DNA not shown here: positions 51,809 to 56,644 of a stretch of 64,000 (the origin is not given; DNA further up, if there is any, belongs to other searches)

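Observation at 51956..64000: Translationally coupled operon: reductase-terminated type I PKS, PPTase, sensor-less MCP and giant STK-STAND-GAF kinase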

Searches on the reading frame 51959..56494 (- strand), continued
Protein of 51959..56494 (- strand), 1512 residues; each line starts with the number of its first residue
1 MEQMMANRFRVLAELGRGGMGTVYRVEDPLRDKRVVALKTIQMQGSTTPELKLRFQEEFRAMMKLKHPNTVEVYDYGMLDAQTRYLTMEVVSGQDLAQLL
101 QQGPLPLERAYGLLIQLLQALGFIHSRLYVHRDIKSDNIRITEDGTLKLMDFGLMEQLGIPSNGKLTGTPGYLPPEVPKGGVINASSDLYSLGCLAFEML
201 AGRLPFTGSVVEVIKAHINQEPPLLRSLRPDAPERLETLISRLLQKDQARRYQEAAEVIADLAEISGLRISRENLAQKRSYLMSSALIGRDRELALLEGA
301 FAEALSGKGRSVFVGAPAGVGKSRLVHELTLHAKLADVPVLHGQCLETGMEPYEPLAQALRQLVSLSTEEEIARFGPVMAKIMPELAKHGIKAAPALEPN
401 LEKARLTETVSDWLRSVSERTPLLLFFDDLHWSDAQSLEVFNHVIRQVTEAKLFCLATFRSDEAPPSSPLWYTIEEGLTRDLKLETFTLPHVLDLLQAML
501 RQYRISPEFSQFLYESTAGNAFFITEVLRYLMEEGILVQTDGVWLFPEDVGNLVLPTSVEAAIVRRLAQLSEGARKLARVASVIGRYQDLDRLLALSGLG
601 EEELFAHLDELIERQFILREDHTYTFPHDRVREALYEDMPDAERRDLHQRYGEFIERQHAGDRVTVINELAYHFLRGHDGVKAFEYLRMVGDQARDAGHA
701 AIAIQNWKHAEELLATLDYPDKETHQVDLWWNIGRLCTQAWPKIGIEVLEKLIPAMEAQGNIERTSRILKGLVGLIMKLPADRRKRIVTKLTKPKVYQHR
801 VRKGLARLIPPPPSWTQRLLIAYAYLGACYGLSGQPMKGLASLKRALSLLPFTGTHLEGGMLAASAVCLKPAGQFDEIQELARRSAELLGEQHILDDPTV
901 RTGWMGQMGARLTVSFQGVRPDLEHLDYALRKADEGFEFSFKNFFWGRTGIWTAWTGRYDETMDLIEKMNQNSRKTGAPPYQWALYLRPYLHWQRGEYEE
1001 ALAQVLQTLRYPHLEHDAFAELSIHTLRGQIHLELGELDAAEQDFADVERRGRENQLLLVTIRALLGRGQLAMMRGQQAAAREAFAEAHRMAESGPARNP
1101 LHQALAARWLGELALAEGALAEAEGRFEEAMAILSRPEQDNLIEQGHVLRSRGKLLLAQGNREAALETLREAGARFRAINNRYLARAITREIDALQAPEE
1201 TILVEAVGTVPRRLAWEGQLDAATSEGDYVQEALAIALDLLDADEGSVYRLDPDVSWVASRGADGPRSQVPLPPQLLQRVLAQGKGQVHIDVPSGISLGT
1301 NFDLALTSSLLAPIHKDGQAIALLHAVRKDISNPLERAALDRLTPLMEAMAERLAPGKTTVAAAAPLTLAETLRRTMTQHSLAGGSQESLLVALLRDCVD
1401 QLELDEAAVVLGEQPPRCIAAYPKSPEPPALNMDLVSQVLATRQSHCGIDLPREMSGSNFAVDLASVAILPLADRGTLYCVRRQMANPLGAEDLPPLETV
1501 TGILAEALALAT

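Call 74: search_protein_families(library=padloc, proteins=[window:51959-56494:-], max_evalue=0.001)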
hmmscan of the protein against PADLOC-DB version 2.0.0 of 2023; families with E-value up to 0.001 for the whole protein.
window:51959-56494:- (1512 aa): 31 families (the best 25 are shown)
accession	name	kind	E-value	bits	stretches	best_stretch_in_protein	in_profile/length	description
PDLC04042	PD-T4-6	-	1.6e-73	245.9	1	2-266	4-273/292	-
PDLC04053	PD-T4-6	-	9.4e-68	226.9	1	3-264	5-270/311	-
PDLC04061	PD-T4-6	-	1.1e-67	227.7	1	4-266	13-284/510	-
PDLC04138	mad6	-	4.4e-66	222.1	1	6-265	50-313/659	mads_6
PDLC04060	PD-T4-6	-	1.6e-65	219.9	1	2-267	3-271/486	-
PDLC04043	PD-T4-6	-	8.3e-65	217.6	1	6-265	14-277/452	-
PDLC04047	PD-T4-6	-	3.7e-64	214.9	1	3-273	6-280/327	-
PDLC04054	PD-T4-6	-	3.6e-61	205.5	1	9-262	12-270/347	-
PDLC04039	PD-T4-6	-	4.4e-60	202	1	6-260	13-270/458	-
PDLC04057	PD-T4-6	-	1.1e-57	194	1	3-265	4-270/443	-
PDLC04048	PD-T4-6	-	5.8e-56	188.4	1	3-273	6-278/354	-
PDLC04052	PD-T4-6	-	4.5e-54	182.5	1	3-265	5-276/496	-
PDLC04040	PD-T4-6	-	7.3e-53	178.1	1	15-276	2-277/547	-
PDLC04041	PD-T4-6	-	1.3e-49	167.6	1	6-282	27-310/443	-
PDLC04050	PD-T4-6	-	9.2e-46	154.7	1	8-283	64-344/480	-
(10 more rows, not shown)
